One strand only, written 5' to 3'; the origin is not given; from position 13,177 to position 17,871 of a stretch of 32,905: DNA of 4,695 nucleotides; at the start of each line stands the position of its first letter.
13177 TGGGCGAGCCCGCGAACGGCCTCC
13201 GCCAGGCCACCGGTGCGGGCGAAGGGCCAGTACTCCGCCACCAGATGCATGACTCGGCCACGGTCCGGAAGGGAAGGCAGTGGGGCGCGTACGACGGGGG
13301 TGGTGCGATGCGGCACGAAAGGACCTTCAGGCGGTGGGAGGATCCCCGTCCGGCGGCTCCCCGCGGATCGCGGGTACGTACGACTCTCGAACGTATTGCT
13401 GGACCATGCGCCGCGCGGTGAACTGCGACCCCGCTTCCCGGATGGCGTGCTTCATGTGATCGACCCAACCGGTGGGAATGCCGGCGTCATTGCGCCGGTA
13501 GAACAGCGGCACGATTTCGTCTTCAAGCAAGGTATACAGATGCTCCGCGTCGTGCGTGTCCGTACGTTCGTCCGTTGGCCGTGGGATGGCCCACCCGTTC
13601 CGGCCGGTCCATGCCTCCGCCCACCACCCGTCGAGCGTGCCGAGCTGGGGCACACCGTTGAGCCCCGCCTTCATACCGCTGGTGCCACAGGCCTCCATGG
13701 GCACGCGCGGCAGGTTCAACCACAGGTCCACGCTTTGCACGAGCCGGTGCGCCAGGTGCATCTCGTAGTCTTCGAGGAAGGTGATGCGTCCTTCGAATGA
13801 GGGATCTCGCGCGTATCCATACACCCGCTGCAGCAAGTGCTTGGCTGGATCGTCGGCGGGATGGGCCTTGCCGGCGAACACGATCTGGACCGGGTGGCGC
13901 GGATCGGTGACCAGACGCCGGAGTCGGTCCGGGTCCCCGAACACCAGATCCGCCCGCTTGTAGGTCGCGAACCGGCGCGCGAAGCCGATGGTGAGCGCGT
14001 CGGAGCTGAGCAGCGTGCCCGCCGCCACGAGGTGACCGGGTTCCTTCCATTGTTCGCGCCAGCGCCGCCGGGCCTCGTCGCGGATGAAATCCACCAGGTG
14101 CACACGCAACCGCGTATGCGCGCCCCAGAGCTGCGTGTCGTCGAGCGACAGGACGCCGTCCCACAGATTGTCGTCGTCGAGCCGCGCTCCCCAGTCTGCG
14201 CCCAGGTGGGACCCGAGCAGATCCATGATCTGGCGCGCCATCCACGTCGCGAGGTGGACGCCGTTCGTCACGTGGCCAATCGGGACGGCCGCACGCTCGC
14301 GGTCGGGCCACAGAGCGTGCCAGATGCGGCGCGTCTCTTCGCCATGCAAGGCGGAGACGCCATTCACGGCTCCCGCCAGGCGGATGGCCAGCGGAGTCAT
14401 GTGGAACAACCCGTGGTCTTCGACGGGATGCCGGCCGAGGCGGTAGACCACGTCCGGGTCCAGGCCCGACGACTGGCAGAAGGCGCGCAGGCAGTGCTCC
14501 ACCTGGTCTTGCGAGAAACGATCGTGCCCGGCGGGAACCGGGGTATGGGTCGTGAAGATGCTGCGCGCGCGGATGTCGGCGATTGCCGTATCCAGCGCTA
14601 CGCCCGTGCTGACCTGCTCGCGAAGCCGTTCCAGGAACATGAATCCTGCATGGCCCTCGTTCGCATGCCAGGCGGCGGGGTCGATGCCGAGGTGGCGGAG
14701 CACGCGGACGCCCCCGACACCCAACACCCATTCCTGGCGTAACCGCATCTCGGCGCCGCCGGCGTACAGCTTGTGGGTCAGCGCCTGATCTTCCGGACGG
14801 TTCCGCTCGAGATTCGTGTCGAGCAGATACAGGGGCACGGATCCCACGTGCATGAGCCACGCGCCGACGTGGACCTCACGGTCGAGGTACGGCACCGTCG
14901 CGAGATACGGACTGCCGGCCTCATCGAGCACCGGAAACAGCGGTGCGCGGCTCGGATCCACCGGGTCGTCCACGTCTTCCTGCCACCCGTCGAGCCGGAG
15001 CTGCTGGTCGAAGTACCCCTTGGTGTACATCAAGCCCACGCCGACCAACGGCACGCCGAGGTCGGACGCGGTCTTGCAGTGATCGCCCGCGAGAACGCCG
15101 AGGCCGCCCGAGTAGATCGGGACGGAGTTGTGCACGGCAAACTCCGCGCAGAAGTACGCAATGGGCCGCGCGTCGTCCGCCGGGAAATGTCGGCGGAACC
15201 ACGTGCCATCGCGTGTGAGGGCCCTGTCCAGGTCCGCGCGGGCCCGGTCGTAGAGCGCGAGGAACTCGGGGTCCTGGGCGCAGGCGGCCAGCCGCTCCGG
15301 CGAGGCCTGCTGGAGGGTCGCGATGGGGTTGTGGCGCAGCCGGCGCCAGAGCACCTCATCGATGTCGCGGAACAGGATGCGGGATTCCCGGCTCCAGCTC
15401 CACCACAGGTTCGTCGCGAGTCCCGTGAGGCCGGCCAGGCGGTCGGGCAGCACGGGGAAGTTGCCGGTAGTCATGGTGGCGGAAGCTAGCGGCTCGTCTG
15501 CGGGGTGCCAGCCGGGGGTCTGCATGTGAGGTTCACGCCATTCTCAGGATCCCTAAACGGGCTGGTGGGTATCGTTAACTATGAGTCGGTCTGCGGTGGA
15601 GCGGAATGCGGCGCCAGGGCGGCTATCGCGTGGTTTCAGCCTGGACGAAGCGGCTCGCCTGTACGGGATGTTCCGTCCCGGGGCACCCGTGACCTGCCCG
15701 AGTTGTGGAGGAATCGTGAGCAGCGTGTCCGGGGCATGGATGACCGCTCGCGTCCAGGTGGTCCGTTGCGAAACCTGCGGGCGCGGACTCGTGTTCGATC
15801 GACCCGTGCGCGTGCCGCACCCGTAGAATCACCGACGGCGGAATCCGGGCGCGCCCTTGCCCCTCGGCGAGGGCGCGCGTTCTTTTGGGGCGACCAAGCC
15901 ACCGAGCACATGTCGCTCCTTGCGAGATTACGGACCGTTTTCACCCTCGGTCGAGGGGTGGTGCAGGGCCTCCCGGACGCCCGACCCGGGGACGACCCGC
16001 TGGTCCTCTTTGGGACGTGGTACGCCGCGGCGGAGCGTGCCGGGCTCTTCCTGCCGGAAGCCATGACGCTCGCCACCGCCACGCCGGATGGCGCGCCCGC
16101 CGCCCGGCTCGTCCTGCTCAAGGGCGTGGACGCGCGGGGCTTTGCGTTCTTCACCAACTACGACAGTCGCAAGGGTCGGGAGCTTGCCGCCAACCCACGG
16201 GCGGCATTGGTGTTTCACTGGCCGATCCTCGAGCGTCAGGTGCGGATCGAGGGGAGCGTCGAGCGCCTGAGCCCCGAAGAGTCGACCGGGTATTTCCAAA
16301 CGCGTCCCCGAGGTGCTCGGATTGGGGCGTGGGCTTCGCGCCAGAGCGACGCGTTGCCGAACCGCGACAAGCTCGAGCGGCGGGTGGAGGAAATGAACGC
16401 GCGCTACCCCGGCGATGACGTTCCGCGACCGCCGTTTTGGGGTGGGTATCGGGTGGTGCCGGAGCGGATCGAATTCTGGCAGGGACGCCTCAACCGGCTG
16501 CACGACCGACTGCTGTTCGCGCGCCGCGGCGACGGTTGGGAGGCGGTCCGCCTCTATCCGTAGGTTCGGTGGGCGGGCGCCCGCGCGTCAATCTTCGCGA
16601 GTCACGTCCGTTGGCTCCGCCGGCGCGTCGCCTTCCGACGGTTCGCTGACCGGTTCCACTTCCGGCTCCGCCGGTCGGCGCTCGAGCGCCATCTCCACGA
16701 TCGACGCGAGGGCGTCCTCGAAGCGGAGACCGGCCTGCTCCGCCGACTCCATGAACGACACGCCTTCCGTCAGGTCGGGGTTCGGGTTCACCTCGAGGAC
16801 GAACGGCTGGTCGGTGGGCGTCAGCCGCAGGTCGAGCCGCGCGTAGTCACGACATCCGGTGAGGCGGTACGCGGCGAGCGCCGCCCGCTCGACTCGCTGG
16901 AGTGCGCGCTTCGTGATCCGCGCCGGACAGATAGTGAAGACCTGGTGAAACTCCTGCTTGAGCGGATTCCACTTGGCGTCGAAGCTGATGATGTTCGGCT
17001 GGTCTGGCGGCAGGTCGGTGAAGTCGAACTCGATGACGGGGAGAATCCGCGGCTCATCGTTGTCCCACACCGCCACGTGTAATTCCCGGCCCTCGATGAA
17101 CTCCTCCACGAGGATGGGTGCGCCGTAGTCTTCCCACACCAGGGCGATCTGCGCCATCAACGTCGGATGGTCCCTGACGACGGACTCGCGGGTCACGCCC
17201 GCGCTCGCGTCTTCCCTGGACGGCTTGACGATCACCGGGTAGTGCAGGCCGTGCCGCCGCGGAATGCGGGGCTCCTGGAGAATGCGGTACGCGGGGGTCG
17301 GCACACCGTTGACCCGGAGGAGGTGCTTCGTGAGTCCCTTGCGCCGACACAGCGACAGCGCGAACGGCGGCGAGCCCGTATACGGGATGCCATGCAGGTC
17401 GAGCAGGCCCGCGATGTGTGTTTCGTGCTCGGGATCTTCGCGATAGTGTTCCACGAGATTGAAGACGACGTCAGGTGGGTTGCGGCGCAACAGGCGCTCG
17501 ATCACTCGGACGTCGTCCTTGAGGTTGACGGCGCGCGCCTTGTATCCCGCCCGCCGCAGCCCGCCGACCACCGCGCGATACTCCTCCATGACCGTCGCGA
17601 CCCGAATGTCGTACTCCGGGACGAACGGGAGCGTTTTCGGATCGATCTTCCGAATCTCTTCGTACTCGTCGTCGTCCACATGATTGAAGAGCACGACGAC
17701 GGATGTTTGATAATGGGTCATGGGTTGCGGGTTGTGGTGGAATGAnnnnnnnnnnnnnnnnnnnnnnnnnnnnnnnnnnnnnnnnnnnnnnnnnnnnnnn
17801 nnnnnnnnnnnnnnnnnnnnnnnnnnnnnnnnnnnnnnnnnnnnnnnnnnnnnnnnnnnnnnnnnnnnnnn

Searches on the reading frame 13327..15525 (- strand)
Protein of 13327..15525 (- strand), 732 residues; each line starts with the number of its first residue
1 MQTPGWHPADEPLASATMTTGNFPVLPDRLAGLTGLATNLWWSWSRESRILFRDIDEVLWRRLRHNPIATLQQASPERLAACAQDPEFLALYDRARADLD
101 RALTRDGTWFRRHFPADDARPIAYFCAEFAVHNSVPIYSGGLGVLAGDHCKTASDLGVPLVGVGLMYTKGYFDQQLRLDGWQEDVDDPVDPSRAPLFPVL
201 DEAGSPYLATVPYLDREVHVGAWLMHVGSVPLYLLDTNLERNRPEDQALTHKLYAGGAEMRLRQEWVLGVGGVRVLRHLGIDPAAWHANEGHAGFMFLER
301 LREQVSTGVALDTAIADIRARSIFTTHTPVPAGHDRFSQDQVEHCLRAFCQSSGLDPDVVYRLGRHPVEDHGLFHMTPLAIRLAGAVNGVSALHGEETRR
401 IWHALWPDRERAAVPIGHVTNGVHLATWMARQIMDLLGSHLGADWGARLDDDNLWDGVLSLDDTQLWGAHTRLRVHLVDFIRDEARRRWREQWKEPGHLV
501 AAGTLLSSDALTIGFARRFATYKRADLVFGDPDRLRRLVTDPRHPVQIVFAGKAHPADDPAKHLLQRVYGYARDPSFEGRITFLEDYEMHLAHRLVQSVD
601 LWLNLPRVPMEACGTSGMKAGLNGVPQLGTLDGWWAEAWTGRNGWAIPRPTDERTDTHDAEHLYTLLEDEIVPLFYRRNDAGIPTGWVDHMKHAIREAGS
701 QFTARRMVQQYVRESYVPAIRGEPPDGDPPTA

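Call 80: search_protein_families(library=pfam, max_evalue=0.001, proteins=[window:13327-15525:-])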
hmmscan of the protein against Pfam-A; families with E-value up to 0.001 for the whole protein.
window:13327-15525:- (732 aa): 2 families
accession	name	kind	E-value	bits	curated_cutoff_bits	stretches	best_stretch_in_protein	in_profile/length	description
PF11897.13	DUF3417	-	9.6e-34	116.6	25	1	26-134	1-108/109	Protein of unknown function (DUF3417)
PF00343.26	Phosphorylase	-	3.1e-23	82.4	27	2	371-633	321-579/713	Carbohydrate phosphorylase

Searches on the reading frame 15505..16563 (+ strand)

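Call 80: search_protein_families(library=pfam, max_evalue=0.001, proteins=[window:15505-16563:+])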
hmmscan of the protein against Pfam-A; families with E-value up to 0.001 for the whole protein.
window:15505-16563:+ (352 aa): 3 families
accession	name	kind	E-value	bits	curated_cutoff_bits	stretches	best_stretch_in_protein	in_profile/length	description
PF01243.27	PNPOx_N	-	3.2e-29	102.2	28.1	1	184-299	12-118/120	Pyridoxamine 5'-phosphate oxidase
PF10590.14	PNP_phzG_C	-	4.2e-19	68.6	27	1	312-352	1-42/42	Pyridoxine 5'-phosphate oxidase C-terminal dimerisation region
PF12766.13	Pyridox_oxase_2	-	0.00018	22.5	26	1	186-253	23-97/100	Pyridoxamine 5'-phosphate oxidase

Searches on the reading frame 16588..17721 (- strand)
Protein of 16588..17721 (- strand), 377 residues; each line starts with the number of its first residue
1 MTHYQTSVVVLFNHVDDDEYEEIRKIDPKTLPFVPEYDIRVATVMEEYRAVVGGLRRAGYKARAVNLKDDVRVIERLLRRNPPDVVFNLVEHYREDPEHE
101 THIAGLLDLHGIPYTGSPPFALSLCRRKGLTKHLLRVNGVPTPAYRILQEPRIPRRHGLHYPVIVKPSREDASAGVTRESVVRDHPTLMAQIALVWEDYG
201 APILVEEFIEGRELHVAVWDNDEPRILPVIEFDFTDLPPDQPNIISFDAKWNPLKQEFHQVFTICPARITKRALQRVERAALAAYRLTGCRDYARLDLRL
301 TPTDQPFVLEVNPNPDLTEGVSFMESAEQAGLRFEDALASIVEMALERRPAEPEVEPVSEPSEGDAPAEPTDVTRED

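Call 3: search_protein_families(library=pfam, proteins=[window:16588-17721:-])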
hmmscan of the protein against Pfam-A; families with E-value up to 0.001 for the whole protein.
window:16588-17721:- (377 aa): 3 families
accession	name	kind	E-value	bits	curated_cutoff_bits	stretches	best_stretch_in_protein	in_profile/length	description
PF07478.18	Dala_Dala_lig_C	-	2.8e-31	109.1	24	1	138-343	5-204/204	D-ala D-ala ligase C-terminus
PF13535.11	ATP-grasp_4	-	1.3e-06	28.6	27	1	160-235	2-89/160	ATP-grasp domain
PF02655.19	ATP-grasp_3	-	2.4e-05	24.9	23.2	1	128-313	4-155/160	ATP-grasp domain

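Call 4: search_protein_families(library=ncbifam, proteins=[window:16588-17721:-])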
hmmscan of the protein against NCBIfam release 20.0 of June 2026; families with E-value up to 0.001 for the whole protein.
window:16588-17721:- (377 aa): 37 families (the best 25 are shown)
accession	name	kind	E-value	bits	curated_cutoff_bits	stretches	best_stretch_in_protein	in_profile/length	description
NF002378.0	PRK01372.1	subfamily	4.1e-45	153.8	243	1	49-348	28-304/305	D-alanine--D-alanine ligase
TIGR01205.1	D_ala_D_alaTIGR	subfamily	5.6e-38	130.7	245.65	1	55-345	27-317/318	D-alanine--D-alanine ligase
NF011169.0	PRK14571.1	equivalog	5.8e-32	111.2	404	1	50-347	23-297/300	D-alanyl-alanine synthetase A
NF002528.0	PRK01966.1-4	subfamily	2e-30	105.9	262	1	83-349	100-362/366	D-alanine--D-alanine ligase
NF000206.1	D_ala_D_lac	equivalog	1.7e-28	99.6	550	1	84-346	92-341/342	D-alanine--(R)-lactate ligase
NF000091.3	D_ala_D_ser_VanG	exception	1.8e-28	99.4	495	1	100-345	108-343/344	D-alanine--D-serine ligase VanG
NF002527.0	PRK01966.1-3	equivalog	1.4e-27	96.8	310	1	80-347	74-330/332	D-alanine--D-alanine ligase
NF012215.1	D_ala_D_lac_VanD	exception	2.8e-25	89.3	700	1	81-348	89-343/343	D-alanine--(R)-lactate ligase VanD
NF000372.1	D_ala_D_lac_VanI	exception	1.5e-24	87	700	1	80-346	88-341/341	D-alanine--(R)-lactate ligase VanI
NF002525.0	PRK01966.1-1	equivalog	1.9e-23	83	457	1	84-352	100-357/364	D-alanine--D-alanine ligase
NF012216.1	D_ala_D_lac_VanB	exception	1.9e-22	80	750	1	99-348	103-342/342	D-alanine--(R)-lactate ligase VanB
NF011170.0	PRK14572.1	equivalog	4e-22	78.8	489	1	100-348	103-348/351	D-alanyl-alanine synthetase A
NF000374.1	D_ala_D_lac_VanO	exception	3.5e-21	75.6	750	1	99-346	104-341/346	D-alanine--(R)-lactate ligase VanO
NF000092.1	D_ala_D_lac_Ao2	exception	8.3e-21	74.4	700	1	100-346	105-341/348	D-alanine--(R)-lactate ligase VanA-Ao2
NF002526.0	PRK01966.1-2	equivalog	1e-19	70.7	449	1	79-350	90-352/362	D-alanine--D-alanine ligase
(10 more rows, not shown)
